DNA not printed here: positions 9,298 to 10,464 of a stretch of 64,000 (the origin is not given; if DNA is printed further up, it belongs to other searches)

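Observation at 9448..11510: Single-cluster radical SAM enzyme with MoaA/viperin-like CNxxCxYC motif, co-oriented with a SAM methyltransferase and a type IV pilin-like gene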

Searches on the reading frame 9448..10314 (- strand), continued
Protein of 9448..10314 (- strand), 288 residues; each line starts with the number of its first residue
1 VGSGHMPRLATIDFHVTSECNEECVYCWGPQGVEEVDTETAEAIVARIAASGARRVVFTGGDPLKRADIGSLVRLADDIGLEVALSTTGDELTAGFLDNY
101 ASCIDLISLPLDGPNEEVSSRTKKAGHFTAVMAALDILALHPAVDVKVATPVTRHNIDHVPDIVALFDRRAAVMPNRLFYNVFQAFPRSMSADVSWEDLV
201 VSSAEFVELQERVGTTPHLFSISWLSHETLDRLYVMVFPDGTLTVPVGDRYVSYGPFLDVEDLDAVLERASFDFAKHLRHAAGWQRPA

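Call 17: search_protein_representatives(protein=window:9448-10314:-)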
Query: 288 residues. Proteins with E-value up to 0.001 (for the whole library): 9241; up to 1e-10: 744; up to 1e-30: 18. The best 150 are listed.
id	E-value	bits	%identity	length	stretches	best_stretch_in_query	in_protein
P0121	2.0e-109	382.0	62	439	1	9-286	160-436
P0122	1.4e-83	297.3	66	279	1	8-221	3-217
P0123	4.1e-72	259.7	47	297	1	6-285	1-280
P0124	2.5e-65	237.4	57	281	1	8-214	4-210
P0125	1.3e-64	235.1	69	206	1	41-198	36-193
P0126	8.8e-63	229.1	43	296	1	7-285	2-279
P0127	2.7e-57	211.0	62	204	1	9-179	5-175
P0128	6.3e-42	160.6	49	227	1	39-218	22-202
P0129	2.0e-41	159.0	68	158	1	7-117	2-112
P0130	6.5e-41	157.3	54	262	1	7-153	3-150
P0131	2.1e-39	152.3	41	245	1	43-271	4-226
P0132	1.4e-37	146.4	67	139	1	162-267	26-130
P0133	1.9e-34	136.1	47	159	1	132-286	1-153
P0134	3.6e-34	135.2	57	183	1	76-200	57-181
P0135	4.0e-34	135.0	65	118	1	7-106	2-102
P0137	1.9e-32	129.5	30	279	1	13-280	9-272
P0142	2.2e-28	116.2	31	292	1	10-281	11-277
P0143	2.2e-28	116.2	30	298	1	3-267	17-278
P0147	9.5e-28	114.1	32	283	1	12-280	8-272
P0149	1.5e-25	106.9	31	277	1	13-281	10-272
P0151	1.1e-24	104.1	26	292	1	12-279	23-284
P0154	4.1e-23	98.9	32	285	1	11-261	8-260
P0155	6.3e-23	98.3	32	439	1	11-258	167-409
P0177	3.7e-20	89.2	33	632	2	12-164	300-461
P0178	5.1e-20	88.8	29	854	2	10-170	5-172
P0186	1.4e-19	87.3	30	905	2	31-174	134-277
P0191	4.1e-19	85.8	27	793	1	6-257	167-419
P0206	2.5e-18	83.2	26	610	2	6-188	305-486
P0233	8.1e-17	78.3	28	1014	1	11-260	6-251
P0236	1.1e-16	77.8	27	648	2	12-197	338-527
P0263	6.1e-16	75.4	26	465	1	9-258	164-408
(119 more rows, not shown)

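Call 19: search_protein_families(library=ncbifam, alignment_id=A1, max_evalue=0.00001)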
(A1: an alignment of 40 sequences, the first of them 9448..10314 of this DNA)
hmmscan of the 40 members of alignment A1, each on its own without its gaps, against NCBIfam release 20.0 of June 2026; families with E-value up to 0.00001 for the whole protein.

A. member 1, window:9448-10314:- (288 aa): 35 families (the best 25 are shown)
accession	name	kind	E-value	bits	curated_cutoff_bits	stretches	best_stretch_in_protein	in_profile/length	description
TIGR04545.1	rSAM_ahbD_hemeb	equivalog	8.1e-22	78.1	500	1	12-207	2-195/339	heme b synthase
NF045574.1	sacti_mat_StsB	exception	8.9e-21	74.2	625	1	6-198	92-286/466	StsB family radical SAM/SPASM domain sactipeptide maturase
NF038283.1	viperin_w_prok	equivalog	2.8e-20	72.6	180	1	11-277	3-276/281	viperin family antiviral radical SAM protein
TIGR03962.1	mycofact_rSAM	equivalog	4e-18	65.7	265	1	13-211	15-210/339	mycofactocin radical SAM maturase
TIGR04053.2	TIGR04053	equivalog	3.2e-17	62.8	395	1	15-173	13-179/366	TIGR04053 family radical SAM/SPASM domain-containing protein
TIGR04347.1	pseudo_SAM_Halo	equivalog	6.4e-15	55.3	525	1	13-168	41-200/390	TIGR04347 family pseudo-SAM/SPASM protein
TIGR02666.1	moaA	equivalog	9.4e-14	51.1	284.05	1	15-170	15-183/336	GTP 3',8-cyclase MoaA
TIGR04051.1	rSAM_NirJ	equivalog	1.1e-13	50.9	515.45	1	16-170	8-166/354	heme d1 biosynthesis radical SAM protein NirJ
TIGR02109.1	PQQ_syn_pqqE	equivalog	1.7e-13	50.3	381.35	1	15-166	12-168/358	pyrroloquinoline quinone biosynthesis protein PqqE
TIGR04546.1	rSAM_ahbC_deAc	equivalog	1.8e-13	50.1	650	1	14-185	43-216/390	12,18-didecarboxysiroheme deacetylase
TIGR02668.1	moaA_archaeal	equivalog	1.9e-13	50.1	325.25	1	12-168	12-174/303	GTP 3',8-cyclase MoaA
TIGR04055.1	rSAM_NirJ2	equivalog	4.9e-13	49.3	500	1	12-180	2-173/326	putative heme d1 biosynthesis radical SAM protein NirJ2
NF001199.0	PRK00164.2-1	equivalog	1.5e-12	47.3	231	1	12-172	14-180/308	GTP 3',8-cyclase MoaA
TIGR04163.1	rSAM_cobopep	equivalog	1.9e-11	43.4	375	1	11-174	65-244/428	peptide-modifying radical SAM enzyme CbpB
TIGR04250.1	SCM_rSAM_ScmE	equivalog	2.1e-11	43.3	400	1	11-167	4-165/358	SynChlorMet cassette radical SAM/SPASM protein ScmE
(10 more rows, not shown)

B. families by the number of members that match (of 40 scanned): 91 families (the first 25 are shown)
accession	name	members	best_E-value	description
NF038283.1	viperin_w_prok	40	7.1e-50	viperin family antiviral radical SAM protein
TIGR04545.1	rSAM_ahbD_hemeb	40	4.8e-35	heme b synthase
TIGR04055.1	rSAM_NirJ2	40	6.7e-35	putative heme d1 biosynthesis radical SAM protein NirJ2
NF045574.1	sacti_mat_StsB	40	2.1e-33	StsB family radical SAM/SPASM domain sactipeptide maturase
TIGR04053.2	TIGR04053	40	4.1e-33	TIGR04053 family radical SAM/SPASM domain-containing protein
TIGR02109.1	PQQ_syn_pqqE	40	9.4e-30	pyrroloquinoline quinone biosynthesis protein PqqE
TIGR04051.1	rSAM_NirJ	40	1.7e-28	heme d1 biosynthesis radical SAM protein NirJ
NF050035.1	rSAM_WgK_link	40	2.3e-28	radical SAM/SPASM peptide maturase WgkB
TIGR04347.1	pseudo_SAM_Halo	40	3.2e-28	TIGR04347 family pseudo-SAM/SPASM protein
TIGR02666.1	moaA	40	1.3e-27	GTP 3',8-cyclase MoaA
TIGR04546.1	rSAM_ahbC_deAc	40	2.9e-26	12,18-didecarboxysiroheme deacetylase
TIGR03962.1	mycofact_rSAM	40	4.9e-26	mycofactocin radical SAM maturase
TIGR02668.1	moaA_archaeal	40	6.4e-26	GTP 3',8-cyclase MoaA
TIGR04054.1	rSAM_NirJ1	40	1.3e-24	putative heme d1 biosynthesis radical SAM protein NirJ1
TIGR04250.1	SCM_rSAM_ScmE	40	2.7e-23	SynChlorMet cassette radical SAM/SPASM protein ScmE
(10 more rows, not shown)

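Call 20: search_protein_families(library=padloc, alignment_id=A1, max_evalue=0.00001)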
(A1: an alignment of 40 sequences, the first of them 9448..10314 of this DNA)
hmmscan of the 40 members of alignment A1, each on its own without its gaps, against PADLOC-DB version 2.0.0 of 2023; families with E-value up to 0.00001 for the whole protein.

A. member 1, window:9448-10314:- (288 aa): 3 families
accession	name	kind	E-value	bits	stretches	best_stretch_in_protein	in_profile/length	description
PDLC02904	pVip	-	1.4e-26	91.6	1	11-277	4-258/262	Viperins associated with kinases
PDLC02903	pVip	-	6.5e-24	82.8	1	12-277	2-253/257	Viperins not associated with kinases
PDLC02905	pVip-kinase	-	3.4e-13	47.6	1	9-279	181-453/474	Viperin-kinase fusion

B. families by the number of members that match (of 40 scanned): 4 families
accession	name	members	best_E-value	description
PDLC02904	pVip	40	3e-53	Viperins associated with kinases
PDLC02903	pVip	40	6.2e-51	Viperins not associated with kinases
PDLC02905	pVip-kinase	39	1.5e-37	Viperin-kinase fusion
PDLC04689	PDC-M51A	1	7.9e-07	-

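Call 29: search_solved_structures(query=A1, max_evalue=0.001, show_alignments=4)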
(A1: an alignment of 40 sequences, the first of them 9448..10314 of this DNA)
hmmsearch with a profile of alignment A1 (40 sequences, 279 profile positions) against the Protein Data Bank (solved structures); distinct sequences matched with E-value up to 0.001: 48.
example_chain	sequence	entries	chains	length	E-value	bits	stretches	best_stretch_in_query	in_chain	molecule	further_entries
9dfu_A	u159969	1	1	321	5e-35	124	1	3-232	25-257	Radical SAM core domain-containing protein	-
9dfn_A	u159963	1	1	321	5.1e-34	120.7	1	3-232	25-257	Radical SAM core domain-containing protein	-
9dfw_A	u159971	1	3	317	3.9e-33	117.7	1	3-257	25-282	Radical SAM core domain-containing protein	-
5vsl_A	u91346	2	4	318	4e-33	117.7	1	3-271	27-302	Radical S-adenosyl methionine domain-containing protein 2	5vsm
6q2p_A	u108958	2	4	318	4.2e-33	117.7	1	3-271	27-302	Radical S-adenosyl methionine domain-containing protein 2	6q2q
7n7h_A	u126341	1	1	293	7.3e-33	116.9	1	3-270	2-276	VIPERIN-LIKE ENZYME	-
9dgw_A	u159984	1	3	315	1.6e-32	115.8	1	3-230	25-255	Radical SAM core domain-containing protein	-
6b4c_A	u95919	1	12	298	1.6e-32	115.7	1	3-230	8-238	Viperin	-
7n7i_A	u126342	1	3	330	2.2e-32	115.3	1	3-230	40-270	Viperin-like enzyme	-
7vob_C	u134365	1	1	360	3.5e-29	104.8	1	9-176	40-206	Cytosylglucuronate decarboxylase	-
7voc_C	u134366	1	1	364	3.5e-29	104.8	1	9-176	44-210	Cytosylglucuronate decarboxylase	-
6efn_A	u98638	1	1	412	8.2e-28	100.3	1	4-261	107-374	Sporulation killing factor maturation protein SkfB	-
1tv7_A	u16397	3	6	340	5.1e-23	84.6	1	8-184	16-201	Molybdenum cofactor biosynthesis protein A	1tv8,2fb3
2fb2_A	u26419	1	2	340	5.4e-23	84.5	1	8-184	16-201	Molybdenum cofactor biosynthesis protein A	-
5wgg_A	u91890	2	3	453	1.9e-21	79.4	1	2-163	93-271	Radical SAM domain protein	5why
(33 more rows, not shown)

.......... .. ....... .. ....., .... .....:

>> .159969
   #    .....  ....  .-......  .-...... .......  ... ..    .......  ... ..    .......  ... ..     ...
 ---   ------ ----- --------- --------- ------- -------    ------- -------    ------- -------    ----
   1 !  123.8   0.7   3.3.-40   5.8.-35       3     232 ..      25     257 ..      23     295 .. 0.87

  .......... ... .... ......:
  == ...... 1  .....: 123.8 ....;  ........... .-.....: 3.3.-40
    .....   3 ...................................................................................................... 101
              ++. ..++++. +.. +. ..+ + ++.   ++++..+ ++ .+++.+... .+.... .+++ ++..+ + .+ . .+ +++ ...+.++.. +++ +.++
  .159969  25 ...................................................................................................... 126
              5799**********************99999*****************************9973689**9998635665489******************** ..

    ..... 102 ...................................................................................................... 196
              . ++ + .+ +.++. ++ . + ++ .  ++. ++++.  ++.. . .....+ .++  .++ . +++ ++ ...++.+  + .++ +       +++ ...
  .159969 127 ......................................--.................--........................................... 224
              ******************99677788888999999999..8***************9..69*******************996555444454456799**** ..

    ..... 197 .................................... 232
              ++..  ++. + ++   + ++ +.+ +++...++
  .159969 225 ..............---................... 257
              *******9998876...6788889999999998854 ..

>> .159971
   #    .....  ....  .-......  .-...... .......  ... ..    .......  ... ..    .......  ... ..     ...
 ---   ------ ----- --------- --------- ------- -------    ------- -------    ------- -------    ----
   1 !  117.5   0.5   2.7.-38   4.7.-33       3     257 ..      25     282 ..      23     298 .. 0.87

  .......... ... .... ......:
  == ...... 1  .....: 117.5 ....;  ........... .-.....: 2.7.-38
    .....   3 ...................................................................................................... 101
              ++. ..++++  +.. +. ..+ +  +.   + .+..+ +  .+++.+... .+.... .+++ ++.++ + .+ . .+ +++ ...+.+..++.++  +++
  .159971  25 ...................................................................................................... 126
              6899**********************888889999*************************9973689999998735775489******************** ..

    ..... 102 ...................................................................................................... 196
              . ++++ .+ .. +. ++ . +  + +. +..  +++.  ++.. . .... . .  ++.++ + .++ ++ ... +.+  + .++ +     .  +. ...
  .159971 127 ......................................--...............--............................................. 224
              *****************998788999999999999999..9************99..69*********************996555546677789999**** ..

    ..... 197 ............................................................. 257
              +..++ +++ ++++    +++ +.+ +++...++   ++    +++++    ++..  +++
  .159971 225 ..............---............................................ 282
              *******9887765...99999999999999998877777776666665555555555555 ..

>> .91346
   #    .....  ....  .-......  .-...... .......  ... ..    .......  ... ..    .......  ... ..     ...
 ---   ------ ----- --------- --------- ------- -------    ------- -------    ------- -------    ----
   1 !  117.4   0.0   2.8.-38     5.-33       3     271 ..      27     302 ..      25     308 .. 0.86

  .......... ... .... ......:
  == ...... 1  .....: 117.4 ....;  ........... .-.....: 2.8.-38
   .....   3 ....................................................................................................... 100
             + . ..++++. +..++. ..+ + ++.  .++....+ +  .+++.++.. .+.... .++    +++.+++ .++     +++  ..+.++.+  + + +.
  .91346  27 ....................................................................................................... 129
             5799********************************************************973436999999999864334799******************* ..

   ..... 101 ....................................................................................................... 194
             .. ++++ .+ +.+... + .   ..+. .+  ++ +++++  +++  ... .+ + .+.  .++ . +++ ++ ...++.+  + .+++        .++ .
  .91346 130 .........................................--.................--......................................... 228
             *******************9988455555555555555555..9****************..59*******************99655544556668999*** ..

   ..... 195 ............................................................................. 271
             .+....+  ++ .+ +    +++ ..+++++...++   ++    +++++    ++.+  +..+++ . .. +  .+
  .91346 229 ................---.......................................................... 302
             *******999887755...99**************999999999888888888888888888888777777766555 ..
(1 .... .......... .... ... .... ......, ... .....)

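Call 34: predict_structure(alignment_id=A2)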
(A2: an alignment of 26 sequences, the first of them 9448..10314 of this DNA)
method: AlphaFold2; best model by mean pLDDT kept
length: 288 residues; sequences in the alignment: 26
mean_pLDDT: 90.9   pTM: 0.90
mean pLDDT of the five models: 90.9, 90.9, 90.7, 89.3, 88.9
residues with pLDDT >= 90: 218; 70-90: 54; 50-70: 11; < 50: 5
segments of 3 or more residues with pLDDT < 50: 1-5
pLDDT, mean of each block of 10 residues (from residue 1): 59 93 73 93 98 94 95 98 96 98 97 95 92 98 97 95 96 95 80 78 95 89 90 94 91 95 92 91 77
secondary structure, 60 per line:
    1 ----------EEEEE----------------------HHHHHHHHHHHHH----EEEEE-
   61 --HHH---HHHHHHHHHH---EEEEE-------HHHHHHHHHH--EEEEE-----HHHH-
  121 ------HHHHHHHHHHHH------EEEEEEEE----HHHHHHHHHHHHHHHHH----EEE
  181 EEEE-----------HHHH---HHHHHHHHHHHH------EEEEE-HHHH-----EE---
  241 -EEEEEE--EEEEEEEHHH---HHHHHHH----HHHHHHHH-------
elements in order: E11-15 H38-50 E55-59 H69-78 E82-86 H94-103 E106-110 H116-119 H127-138 E145-152 H157-173 E178-184 H196-199 H203-214 E221-225 H227-230 E242-247 E250-256 H263-269 H274-281
